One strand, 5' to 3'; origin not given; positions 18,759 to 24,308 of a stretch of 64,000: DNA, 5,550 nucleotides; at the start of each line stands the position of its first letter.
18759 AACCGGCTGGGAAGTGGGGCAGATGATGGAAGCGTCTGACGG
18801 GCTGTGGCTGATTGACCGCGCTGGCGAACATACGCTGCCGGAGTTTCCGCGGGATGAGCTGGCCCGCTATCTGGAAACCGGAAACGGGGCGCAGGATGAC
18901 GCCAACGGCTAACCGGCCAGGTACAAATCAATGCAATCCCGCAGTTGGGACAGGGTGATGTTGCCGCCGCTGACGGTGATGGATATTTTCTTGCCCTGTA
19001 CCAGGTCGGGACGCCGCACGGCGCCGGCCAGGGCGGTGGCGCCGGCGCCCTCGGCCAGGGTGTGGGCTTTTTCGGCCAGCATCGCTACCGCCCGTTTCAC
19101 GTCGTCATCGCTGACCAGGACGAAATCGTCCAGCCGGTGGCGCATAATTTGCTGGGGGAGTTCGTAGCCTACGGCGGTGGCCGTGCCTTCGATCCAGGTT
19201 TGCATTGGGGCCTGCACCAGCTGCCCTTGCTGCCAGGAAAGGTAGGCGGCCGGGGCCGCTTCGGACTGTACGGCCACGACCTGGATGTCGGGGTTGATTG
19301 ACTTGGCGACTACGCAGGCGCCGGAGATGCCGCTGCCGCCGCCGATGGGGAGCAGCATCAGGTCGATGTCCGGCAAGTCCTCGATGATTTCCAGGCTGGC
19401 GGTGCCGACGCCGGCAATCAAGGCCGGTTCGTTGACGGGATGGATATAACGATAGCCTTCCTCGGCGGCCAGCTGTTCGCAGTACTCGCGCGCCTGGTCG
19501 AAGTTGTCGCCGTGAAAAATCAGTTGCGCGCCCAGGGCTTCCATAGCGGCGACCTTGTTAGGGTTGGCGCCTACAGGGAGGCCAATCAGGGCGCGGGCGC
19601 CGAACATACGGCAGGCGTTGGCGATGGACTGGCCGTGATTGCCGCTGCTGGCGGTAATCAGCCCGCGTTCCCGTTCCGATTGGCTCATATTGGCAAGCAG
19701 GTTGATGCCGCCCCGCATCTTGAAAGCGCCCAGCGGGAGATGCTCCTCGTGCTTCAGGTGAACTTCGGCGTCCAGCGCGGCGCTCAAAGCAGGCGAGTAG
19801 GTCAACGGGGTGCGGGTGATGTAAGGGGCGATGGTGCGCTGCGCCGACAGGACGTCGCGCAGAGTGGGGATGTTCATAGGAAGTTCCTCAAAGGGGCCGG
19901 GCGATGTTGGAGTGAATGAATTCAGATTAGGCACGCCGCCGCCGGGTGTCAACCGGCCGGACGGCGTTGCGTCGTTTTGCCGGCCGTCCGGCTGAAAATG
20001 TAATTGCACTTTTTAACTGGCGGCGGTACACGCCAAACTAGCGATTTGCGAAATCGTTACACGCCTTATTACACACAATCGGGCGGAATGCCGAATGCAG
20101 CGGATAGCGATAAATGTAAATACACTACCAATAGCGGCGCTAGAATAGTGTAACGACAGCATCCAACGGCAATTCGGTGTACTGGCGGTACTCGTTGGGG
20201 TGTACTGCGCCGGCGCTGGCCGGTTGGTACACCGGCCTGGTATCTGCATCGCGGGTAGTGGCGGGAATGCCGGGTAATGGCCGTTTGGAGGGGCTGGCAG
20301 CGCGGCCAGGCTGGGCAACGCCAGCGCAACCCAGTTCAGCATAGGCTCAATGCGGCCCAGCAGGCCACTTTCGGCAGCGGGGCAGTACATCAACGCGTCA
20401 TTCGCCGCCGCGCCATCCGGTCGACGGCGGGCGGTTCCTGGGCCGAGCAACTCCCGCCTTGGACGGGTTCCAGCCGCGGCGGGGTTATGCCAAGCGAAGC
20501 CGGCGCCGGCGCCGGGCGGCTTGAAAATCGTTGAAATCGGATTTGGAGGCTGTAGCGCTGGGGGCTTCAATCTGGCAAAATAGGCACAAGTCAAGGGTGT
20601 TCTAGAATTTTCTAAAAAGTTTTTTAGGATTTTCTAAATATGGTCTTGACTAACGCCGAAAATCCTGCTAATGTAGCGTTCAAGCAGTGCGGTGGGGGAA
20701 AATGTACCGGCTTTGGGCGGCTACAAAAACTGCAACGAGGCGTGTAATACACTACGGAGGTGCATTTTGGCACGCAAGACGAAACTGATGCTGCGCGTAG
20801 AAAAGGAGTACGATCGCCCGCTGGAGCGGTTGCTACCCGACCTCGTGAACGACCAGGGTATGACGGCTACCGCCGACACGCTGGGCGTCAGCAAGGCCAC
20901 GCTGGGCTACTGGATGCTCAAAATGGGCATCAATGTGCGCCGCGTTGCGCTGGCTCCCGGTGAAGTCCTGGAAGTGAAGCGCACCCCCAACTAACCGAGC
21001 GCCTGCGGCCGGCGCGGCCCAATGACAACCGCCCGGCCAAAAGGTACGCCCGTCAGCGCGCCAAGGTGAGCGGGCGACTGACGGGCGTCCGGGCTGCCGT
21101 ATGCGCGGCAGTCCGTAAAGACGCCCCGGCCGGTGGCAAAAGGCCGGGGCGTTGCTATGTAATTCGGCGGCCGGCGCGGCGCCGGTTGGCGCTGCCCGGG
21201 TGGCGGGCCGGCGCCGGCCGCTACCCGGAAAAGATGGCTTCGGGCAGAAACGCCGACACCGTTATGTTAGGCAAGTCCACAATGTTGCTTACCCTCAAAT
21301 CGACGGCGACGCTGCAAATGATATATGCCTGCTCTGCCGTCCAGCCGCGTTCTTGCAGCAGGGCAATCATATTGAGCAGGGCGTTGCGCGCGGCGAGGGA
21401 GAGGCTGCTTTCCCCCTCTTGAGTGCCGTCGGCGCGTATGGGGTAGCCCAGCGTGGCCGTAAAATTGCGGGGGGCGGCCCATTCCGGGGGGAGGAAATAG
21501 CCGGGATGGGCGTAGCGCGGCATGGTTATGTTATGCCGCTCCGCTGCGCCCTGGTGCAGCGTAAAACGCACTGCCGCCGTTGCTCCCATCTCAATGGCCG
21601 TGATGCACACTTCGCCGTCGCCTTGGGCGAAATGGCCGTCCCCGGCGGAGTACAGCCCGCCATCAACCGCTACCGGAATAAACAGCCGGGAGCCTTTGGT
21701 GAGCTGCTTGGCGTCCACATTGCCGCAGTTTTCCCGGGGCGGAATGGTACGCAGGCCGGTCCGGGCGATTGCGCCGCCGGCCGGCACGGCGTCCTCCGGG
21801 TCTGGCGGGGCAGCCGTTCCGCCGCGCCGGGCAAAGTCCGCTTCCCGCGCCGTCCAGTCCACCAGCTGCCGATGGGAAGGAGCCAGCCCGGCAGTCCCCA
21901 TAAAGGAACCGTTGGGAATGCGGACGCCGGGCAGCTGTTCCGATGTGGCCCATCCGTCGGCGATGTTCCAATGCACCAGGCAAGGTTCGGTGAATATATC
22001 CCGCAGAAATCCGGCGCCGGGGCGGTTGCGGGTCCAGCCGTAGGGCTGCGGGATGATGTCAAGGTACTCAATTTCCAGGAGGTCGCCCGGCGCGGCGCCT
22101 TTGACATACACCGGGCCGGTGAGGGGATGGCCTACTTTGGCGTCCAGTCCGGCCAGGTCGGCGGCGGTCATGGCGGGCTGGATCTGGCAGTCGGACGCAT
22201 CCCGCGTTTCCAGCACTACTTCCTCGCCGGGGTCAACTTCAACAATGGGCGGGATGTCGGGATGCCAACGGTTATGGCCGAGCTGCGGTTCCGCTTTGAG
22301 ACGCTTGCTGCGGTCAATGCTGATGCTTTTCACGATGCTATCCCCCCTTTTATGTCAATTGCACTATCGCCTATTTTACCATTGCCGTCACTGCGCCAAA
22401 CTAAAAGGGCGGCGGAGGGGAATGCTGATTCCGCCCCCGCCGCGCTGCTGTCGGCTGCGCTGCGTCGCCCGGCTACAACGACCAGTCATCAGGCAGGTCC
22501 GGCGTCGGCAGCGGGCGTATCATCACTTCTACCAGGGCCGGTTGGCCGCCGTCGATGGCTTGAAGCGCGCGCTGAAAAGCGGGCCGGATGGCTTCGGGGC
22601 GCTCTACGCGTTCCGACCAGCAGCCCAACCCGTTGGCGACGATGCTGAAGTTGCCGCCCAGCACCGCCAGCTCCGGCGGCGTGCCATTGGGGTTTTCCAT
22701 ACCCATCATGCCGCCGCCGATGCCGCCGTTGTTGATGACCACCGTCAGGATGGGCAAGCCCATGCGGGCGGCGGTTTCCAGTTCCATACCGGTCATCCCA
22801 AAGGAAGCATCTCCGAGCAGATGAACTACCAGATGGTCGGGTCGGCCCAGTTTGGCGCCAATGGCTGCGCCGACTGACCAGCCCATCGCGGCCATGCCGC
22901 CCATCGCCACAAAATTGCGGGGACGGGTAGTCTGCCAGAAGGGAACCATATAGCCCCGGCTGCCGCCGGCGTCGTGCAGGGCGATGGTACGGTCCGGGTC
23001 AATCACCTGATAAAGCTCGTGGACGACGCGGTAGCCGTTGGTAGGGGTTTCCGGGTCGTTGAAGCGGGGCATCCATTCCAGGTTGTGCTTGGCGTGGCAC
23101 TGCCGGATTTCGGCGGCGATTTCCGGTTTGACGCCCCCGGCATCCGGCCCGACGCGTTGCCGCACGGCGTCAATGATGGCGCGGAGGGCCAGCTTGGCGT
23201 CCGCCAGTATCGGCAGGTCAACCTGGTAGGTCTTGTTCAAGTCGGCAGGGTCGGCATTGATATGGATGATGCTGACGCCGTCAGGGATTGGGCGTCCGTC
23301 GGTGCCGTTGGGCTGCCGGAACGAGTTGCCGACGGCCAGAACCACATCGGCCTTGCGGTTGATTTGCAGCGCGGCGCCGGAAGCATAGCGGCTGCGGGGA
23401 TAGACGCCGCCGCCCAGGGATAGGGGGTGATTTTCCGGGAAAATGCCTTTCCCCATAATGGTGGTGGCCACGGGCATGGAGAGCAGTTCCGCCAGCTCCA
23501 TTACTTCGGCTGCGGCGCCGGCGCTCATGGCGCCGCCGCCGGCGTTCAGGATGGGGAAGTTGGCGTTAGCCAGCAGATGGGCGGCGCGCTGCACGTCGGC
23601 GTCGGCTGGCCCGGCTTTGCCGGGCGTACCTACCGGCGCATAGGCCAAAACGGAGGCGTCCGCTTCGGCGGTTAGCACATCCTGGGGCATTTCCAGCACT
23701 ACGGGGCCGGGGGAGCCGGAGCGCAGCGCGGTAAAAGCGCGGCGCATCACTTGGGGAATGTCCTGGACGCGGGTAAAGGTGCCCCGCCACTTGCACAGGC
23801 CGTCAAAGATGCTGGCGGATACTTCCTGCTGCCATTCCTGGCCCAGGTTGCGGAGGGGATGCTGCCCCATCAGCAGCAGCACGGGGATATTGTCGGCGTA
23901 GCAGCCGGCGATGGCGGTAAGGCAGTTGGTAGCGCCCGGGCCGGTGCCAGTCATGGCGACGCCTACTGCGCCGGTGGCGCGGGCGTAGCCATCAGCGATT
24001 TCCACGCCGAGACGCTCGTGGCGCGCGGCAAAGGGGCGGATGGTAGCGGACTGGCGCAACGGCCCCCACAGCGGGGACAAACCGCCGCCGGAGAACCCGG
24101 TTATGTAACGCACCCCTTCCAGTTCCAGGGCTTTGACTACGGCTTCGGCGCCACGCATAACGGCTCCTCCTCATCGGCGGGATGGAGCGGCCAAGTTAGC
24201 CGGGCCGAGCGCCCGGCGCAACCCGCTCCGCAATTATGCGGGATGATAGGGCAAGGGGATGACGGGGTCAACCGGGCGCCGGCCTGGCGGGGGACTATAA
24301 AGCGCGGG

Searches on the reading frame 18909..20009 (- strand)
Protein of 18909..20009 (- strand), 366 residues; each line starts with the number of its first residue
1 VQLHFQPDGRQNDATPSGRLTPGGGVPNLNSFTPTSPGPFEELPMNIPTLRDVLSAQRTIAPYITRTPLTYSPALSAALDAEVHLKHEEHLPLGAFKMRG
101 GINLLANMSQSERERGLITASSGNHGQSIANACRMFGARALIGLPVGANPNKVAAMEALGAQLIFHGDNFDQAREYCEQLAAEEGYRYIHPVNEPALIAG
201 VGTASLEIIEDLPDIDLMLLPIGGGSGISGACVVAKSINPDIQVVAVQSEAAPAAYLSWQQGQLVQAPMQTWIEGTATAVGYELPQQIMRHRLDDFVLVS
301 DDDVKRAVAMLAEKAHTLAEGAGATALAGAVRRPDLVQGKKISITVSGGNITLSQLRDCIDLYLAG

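Call 7: search_protein_families(library=pfam, proteins=[window:18909-20009:-], max_evalue=0.01)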
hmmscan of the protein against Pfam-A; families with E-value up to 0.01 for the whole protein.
window:18909-20009:- (366 aa): 1 family
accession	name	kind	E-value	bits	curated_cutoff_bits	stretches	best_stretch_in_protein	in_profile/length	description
PF00291.31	PALP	-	1.5e-71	241.6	35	1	61-348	2-295/295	Pyridoxal-phosphate dependent enzyme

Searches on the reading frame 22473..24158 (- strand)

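Call 7: search_protein_families(library=pfam, proteins=[window:22473-24158:-], max_evalue=0.01)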
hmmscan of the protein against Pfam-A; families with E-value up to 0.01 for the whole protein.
window:22473-24158:- (561 aa): 3 families
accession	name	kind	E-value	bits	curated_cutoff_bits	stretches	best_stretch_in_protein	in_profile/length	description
PF00205.28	TPP_enzyme_M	-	6.7e-35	120.2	30.4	1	189-327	1-136/137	Thiamine pyrophosphate enzyme, central domain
PF02776.23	TPP_enzyme_N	-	1.5e-30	105.8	26.8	1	1-113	1-114/119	Thiamine pyrophosphate enzyme, N-terminal TPP binding domain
PF02775.26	TPP_enzyme_C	-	8.2e-30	104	21.9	1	396-545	1-151/151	Thiamine pyrophosphate enzyme, C-terminal TPP binding domain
